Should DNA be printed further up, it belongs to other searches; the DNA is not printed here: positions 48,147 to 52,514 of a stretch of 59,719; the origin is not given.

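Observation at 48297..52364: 1355-aa tail-anchored orphan protein, translationally coupled to a small TM protein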

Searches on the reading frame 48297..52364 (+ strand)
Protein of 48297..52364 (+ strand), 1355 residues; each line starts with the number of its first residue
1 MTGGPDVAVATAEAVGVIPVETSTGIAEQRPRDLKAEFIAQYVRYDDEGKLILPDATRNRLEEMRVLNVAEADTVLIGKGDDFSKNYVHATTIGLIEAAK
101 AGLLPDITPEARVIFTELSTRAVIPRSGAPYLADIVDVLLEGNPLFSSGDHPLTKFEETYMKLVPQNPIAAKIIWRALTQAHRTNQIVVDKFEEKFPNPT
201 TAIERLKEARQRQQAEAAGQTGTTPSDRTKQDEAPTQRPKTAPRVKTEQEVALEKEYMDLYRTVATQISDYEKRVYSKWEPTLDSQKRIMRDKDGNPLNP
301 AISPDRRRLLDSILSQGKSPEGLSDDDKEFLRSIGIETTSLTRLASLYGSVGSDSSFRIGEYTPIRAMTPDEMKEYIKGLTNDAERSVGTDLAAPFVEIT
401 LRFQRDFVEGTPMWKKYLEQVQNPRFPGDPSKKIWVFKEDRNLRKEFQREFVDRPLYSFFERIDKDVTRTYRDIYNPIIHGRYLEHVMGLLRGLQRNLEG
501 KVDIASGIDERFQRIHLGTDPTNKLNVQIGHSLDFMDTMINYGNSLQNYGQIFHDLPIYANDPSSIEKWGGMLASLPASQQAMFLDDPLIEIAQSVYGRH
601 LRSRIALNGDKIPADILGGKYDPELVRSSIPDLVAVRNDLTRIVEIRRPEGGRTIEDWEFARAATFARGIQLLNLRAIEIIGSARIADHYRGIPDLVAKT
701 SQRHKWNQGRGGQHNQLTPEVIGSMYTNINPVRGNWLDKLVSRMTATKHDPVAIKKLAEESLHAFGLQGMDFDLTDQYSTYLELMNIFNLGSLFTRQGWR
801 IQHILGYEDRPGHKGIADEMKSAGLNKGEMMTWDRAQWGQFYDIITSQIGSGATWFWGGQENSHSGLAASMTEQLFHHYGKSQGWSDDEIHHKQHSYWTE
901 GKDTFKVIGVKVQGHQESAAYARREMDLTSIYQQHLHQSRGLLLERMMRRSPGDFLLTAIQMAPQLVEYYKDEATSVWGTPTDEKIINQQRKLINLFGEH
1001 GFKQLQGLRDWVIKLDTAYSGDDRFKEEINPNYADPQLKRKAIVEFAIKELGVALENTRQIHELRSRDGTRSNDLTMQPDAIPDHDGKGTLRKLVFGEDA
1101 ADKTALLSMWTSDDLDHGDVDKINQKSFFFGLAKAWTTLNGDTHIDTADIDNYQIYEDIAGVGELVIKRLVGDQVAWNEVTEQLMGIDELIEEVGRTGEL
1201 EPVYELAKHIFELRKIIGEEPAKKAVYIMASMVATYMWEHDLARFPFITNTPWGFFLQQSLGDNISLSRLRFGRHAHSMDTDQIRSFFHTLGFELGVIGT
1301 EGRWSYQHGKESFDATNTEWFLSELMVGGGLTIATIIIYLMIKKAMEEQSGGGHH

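Call 5: search_protein_families(library=pfam, proteins=[window:48297-52364:+], max_evalue=1)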
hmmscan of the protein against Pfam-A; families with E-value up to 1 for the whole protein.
window:48297-52364:+ (1355 aa): 0 families

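Call 7: search_protein_families(library=ncbifam, proteins=[window:48297-52364:+], max_evalue=1)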
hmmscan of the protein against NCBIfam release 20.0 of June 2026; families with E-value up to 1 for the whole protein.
window:48297-52364:+ (1355 aa): 0 families

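Call 8: find_homologous_proteins(query=window:48297-52364:+)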
Query window:48297-52364:+ (1355 aa): 2 proteins with E <= 0.001 among 8000 candidates.
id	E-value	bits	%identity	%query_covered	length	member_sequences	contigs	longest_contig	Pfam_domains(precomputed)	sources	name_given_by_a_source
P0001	0.0e+0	3130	100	100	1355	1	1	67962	-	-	-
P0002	0.0e+0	2655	84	100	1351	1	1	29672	-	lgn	-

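Call 9: find_encoding_contigs(protein=P0002, flank=10000, max_places=6)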
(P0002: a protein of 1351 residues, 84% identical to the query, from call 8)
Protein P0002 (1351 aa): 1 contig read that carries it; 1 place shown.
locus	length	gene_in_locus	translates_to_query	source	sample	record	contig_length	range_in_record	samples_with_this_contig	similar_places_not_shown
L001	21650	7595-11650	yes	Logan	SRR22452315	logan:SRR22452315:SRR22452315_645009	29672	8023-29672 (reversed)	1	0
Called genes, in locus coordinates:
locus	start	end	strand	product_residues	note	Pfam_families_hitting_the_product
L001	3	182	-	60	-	?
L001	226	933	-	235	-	PF03372:Exo_endo_phos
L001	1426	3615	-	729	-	PF10060:DUF2298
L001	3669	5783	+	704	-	PF00133:tRNA-synt_1, PF01406:tRNA-synt_1e (faint), PF09334:tRNA-synt_1g (weak), PF13603:tRNA-synt_1_2, PF09334:tRNA-synt_1g, PF08264:Anticodon_1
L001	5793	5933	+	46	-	PF00468:Ribosomal_L34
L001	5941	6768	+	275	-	PF02096:60KD_IMP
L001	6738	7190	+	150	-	PF13083:KH_KhpA-B, PF01424:R3H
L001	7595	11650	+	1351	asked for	-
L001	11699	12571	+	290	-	PF18895:T4SS_pilin (weak)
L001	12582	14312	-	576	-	-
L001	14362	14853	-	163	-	-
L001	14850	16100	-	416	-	PF05257:CHAP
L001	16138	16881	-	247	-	PF00483:NTP_transferase, PF12804:NTP_transf_3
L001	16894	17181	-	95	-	-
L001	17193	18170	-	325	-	PF00188:CAP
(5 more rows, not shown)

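Call 15: search_solved_structures(query=window:48297-52361:+, max_evalue=10)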
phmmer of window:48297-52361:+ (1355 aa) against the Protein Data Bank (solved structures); distinct sequences matched with E-value up to 10: 1.
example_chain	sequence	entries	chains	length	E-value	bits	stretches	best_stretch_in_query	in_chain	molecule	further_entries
4v8m_Bd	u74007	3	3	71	1.9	9.3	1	698-764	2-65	60S RIBOSOMAL PROTEIN L29, PUTATIVE | 60S ribosomal protein L29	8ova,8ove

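Call 16: search_protein_families(library=phrogs, proteins=[window:48297-52361:+], max_evalue=1)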
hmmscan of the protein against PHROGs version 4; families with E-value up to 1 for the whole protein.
window:48297-52361:+ (1355 aa): 1 family
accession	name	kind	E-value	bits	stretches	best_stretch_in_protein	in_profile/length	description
phrog_26022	-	unknown function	0.081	14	1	676-707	25-56/68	-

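Call 17: search_protein_families(library=padloc, proteins=[window:48297-52361:+], max_evalue=1)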
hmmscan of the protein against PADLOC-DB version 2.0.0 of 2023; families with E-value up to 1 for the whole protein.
window:48297-52361:+ (1355 aa): 0 families

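Call 37: search_protein_representatives(protein=window:48762-52361:+)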
Query: 1200 residues. Proteins with E-value up to 0.001 (for the whole library): 73; up to 1e-10: 69; up to 1e-30: 48. The best 73 are listed.
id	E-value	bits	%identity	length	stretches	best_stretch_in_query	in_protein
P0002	0.0e+00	2374.5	84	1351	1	1-1200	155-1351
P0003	8.4e-260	881.8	45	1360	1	1-1195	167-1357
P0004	2.3e-125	436.5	35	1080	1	244-1196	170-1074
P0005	3.6e-121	422.6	34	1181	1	293-1194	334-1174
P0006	1.5e-114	400.7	35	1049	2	227-824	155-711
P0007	9.9e-113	394.7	35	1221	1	367-1197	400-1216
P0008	3.8e-83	296.7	30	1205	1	381-1196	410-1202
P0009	1.4e-81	291.4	31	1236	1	292-1196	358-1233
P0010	2.0e-80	287.6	30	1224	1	290-1196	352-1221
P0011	1.3e-79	285.0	33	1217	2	374-1196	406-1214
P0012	5.1e-77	276.4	34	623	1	517-1195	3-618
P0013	5.6e-75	269.6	29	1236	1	374-1197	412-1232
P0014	3.0e-72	260.6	31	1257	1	381-1199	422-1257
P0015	3.6e-72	260.3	32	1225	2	380-812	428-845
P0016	4.7e-72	259.9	31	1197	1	385-1194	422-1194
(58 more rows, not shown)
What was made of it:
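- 48297..52364 (+): Giant protein gene, 1355 aa, 153.6 kDa, pI 5.7, 0 Cys. The family has 73 clusters (call 37).
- On ORFan (no homologues): 73 clusters at 50% identity in 1.84 billion representatives (call 37).
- There are 73 homologue clusters, aligned to their very C-termini (call 37).
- Tried and rejected: The exhaustive HMMER scan was needed (call 37).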

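Call 43: find_related_loci(query=A3, collection=genome_contigs, flank=10000)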
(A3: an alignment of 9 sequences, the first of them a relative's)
Query A3 (1355 aa) in genome_contigs; peptide patterns used: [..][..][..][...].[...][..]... (x = any residue, [..] = any of these).
34 stretches matched a pattern; 5 encode a relative of the query (tblastn E <= 1e-3); 5 distinct loci.
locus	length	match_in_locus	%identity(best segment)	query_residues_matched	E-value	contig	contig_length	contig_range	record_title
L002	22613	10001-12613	28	444-1351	1e-90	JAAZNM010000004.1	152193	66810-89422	MAG: Candidatus Roizmanbacteria bacterium isolate AS27yjCOA_175 24167_AS27, whole genome shotgun sequence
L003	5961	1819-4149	29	537-1348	3e-86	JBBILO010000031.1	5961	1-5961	MAG: Candidatus Roizmanbacteria bacterium isolate QNS170220_bin_210 NODE_1834_length_5961_cov_9.53188, whole genome shot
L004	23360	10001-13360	28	88-1351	9e-80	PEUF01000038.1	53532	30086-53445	MAG: Candidatus Roizmanbacteria bacterium CG02_land_8_20_14_3_00_36_15 CG02_land_8_20_14_3.00_150_scaffold_59_c, whole g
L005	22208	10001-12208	24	589-1349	3e-49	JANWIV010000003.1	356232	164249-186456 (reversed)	MAG: Candidatus Microgenomates bacterium isolate CRAIB_MAG50 c_000000048435, whole genome shotgun sequence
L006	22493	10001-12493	23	542-1345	6e-44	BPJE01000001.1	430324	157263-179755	MAG: Patescibacteria group bacterium KatS3mg092 DNA, contig_17824, whole genome shotgun sequence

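Call 48: search_protein_families(library=pfam, proteins=[L002:16733-20578:+, L004:18878-21931:+, L006:5672-7402:-, L002:20908-21600:+, L002:20594-20911:+, L002:15669-16754:-, L002:21590-21910:+, L006:7412-8212:+, L004:14210-14827:+, L002:8951-12625:+], max_evalue=0.01)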
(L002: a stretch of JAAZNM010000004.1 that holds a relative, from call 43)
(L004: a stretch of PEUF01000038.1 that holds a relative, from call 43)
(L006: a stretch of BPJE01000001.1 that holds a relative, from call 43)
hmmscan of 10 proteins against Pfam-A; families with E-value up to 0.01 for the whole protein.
L002:16733-20578:+ (1281 aa): 28 families (the best 25 are shown)
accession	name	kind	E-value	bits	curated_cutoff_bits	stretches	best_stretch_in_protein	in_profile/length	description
PF07724.20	AAA_2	-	6.8e-70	234.8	27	2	685-820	1-136/166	AAA domain (Cdc48 subfamily)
PF17871.7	AAA_lid_9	-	6.5e-29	100.3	22.8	1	492-586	1-95/104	AAA lid domain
PF00004.35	AAA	-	1.7e-22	80.7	21.2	2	353-485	3-125/131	ATPase family associated with various cellular activities (AAA)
PF10431.15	ClpB_D2-small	-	5.2e-22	78.1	21.9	1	1103-1179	5-81/81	C-terminal, D2-small domain, of ClpB protein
PF02861.25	Clp_N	-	4.1e-20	72.1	20.7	2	245-289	4-48/53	Clp amino terminal domain, pathogenicity island component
PF07728.20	AAA_5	-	8.6e-20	71.6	22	1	690-811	2-125/139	AAA domain (dynein-related subfamily)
PF13401.12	AAA_22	-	3.7e-12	47.1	27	2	347-450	4-105/130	AAA domain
PF13173.12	AAA_14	-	1.4e-08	35.2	27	1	353-442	7-84/129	AAA domain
PF00158.32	Sigma54_activat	-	1.8e-07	31.4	20.2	1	689-807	24-141/168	Sigma-54 interaction domain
PF13191.12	AAA_16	-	3e-07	31.5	32.6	1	329-398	2-85/167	AAA ATPase domain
PF05621.17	TniB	-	4.6e-06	26.6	22.4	1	371-490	71-186/189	Bacterial TniB protein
PF09723.15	Zn_ribbon_8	-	1.9e-05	25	34.4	1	1203-1239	2-40/41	Zinc ribbon domain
PF01637.24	ATPase_2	-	5e-05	23.7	33.2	0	381-439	57-127/225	ATPase domain predominantly from Archaea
PF20720.3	nSTAND3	-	7e-05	23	27.2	0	336-377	7-46/155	Novel STAND NTPase 3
PF01695.23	IstB_IS21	-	8.3e-05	22.6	24.1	0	689-709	94-114/238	IstB-like ATP binding protein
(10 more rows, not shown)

L004:18878-21931:+ (1017 aa): 29 families (the best 25 are shown)
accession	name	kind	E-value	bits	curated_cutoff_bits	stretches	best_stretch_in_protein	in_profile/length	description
PF07724.20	AAA_2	-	2.7e-71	239.4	27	1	637-819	1-166/166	AAA domain (Cdc48 subfamily)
PF17871.7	AAA_lid_9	-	1.2e-30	105.9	22.8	1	444-544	1-101/104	AAA lid domain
PF10431.15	ClpB_D2-small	-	4.5e-25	87.9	21.9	1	826-904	2-80/81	C-terminal, D2-small domain, of ClpB protein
PF00004.35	AAA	-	2.2e-22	80.4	21.2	2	305-435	3-123/131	ATPase family associated with various cellular activities (AAA)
PF07728.20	AAA_5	-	1.2e-19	71.1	22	2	642-762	2-124/139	AAA domain (dynein-related subfamily)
PF02861.25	Clp_N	-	1.3e-16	60.9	20.7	2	197-241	4-48/53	Clp amino terminal domain, pathogenicity island component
PF13401.12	AAA_22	-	1.5e-12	48.4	27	2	299-402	4-105/130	AAA domain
PF13173.12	AAA_14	-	2.8e-09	37.5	27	1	305-395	7-85/129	AAA domain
PF13191.12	AAA_16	-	8e-09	36.6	32.6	1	281-383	2-143/167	AAA ATPase domain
PF00158.32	Sigma54_activat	-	5.2e-08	33.2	20.2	1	642-760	25-142/168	Sigma-54 interaction domain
PF20030.5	bpMoxR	-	1.1e-05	25.1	27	0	643-760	35-145/205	MoxR domain in the MoxR-vWA-beta-propeller ternary systems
PF03193.22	RsgA_GTPase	-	2.6e-05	24.6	30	0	589-660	60-127/174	RsgA GTPase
PF05621.17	TniB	-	2.7e-05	24.1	22.4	1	303-442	38-186/189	Bacterial TniB protein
PF01695.23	IstB_IS21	-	9.5e-05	22.4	24.1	0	642-660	95-113/238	IstB-like ATP binding protein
PF01637.24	ATPase_2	-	0.00019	21.8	33.2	0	282-391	2-129/225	ATPase domain predominantly from Archaea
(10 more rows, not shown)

L006:5672-7402:- (576 aa): 9 families
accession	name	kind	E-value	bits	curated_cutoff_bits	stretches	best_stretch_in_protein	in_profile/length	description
PF17871.7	AAA_lid_9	-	5.2e-31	107.1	22.8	1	451-548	2-99/104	AAA lid domain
PF02861.25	Clp_N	-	4.9e-20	71.9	20.7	2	202-246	4-48/53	Clp amino terminal domain, pathogenicity island component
PF00004.35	AAA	-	4.5e-13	50.2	21.2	1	311-442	3-124/131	ATPase family associated with various cellular activities (AAA)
PF13401.12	AAA_22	-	2e-05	25.3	27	1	305-408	4-105/130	AAA domain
PF13191.12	AAA_16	-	2.4e-05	25.3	32.6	1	287-388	2-142/167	AAA ATPase domain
PF13173.12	AAA_14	-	0.0001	22.7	27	1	311-400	7-84/129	AAA domain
PF16326.10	ABC_tran_CTD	-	0.00025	21.6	32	1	515-567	12-64/69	ABC transporter C-terminal domain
PF07728.20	AAA_5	-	0.00032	21.1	22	1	311-389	4-77/139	AAA domain (dynein-related subfamily)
PF01637.24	ATPase_2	-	0.0012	19.2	33.2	1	290-472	4-205/225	ATPase domain predominantly from Archaea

L002:20908-21600:+ (230 aa): 0 families

L002:20594-20911:+ (105 aa): 0 families

L002:15669-16754:- (361 aa): 4 families
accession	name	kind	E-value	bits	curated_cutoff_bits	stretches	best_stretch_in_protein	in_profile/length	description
PF13529.12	Peptidase_C39_2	-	4.6e-06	27.7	24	1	194-331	5-142/143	Peptidase_C39 like family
PF20193.3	DUF6556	-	0.0014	19.3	28.1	1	7-75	27-96/113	Family of unknown function (DUF6556)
PF25184.1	YxzE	-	0.007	17.8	40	1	13-68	4-49/65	YxzE-like putative bacteriocin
PF17359.7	DUF5385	-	0.0074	16.4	25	0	17-108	6-84/217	Family of unknown function (DUF5385)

L002:21590-21910:+ (106 aa): 1 family
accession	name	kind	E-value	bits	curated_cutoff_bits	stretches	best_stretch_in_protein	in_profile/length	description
PF18895.5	T4SS_pilin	-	6.6e-08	33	26.6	1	27-94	5-71/71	Type IV secretion system pilin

L006:7412-8212:+ (266 aa): 1 family
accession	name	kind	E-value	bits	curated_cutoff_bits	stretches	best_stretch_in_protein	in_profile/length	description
PF13529.12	Peptidase_C39_2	-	2.8e-06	28.4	24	1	105-239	7-143/143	Peptidase_C39 like family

L004:14210-14827:+ (205 aa): 2 families
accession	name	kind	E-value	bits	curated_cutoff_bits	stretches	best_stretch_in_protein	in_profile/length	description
PF08123.19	DOT1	-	1.3e-18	67.7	23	1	21-172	2-157/205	Histone methylation protein DOT1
PF13847.12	Methyltransf_31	-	0.0026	17.9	27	1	57-167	2-105/145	Methyltransferase domain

L002:8951-12625:+ (1224 aa): 0 families

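Call 49: find_homologous_proteins(query=A3, max_evalue=0.00001)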
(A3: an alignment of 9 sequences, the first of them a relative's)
Query A3 (9 sequences) (1355 aa, profile of the alignment): 2 proteins with E <= 0.00001 among 8000 candidates.
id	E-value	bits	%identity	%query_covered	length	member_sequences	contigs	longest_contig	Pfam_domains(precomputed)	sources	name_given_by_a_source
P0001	0.0e+0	1630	100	100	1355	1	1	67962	-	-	-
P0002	0.0e+0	1628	84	100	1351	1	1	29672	-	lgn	-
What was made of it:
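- Only the initial word-index searches, which returned just one close homologue (calls 8, 49).
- Tried and rejected: Searches with the full protein and with a 9-sequence profile returned only the query and one 84% relative (calls 8, 49).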

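Call 55: search_solved_structures(query=A2, max_evalue=10)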
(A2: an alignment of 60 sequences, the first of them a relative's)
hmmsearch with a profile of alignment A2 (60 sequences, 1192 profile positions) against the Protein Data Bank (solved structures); distinct sequences matched with E-value up to 10: 12.
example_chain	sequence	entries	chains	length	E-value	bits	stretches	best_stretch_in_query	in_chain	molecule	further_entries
3s84_A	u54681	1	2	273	0.01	16.8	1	73-299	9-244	Apolipoprotein A-IV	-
5cwp_A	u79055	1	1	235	0.024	15.6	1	37-259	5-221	Designed helical repeat protein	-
8cyk_B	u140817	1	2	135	0.064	14.2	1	125-224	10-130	HALC1_878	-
5cwo_A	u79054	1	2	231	0.17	12.8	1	14-249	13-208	Designed helical repeat protein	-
5cwh_A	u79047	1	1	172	0.24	12.3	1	21-177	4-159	Designed helical repeat protein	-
6w2d_y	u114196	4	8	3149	0.47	11.4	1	93-278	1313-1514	Large tegument protein deneddylase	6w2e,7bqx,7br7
5h78_A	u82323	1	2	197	0.6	11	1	19-174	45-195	cAMP-dependent protein kinase type II-alpha regulatory subunit,DHR14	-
8oyx_A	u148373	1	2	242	1.3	9.8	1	58-179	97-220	De novo designed soluble GPCR-like protein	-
6w2r_A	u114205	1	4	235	1.6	9.6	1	39-259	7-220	Junction 19 DHR54-DHR79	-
8fbk_A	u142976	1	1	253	2.1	9.2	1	31-266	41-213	KWOCA_65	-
8v2d_J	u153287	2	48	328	7.7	7.3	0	89-196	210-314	O43_129 component A | O43_129_+4 component A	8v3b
6vq6_M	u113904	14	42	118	8.7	7.2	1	13-110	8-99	V-type proton ATPase subunit G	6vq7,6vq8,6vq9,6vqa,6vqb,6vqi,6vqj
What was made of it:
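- On Type IV secretion system (component of): No PDB profile hit (call 55).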
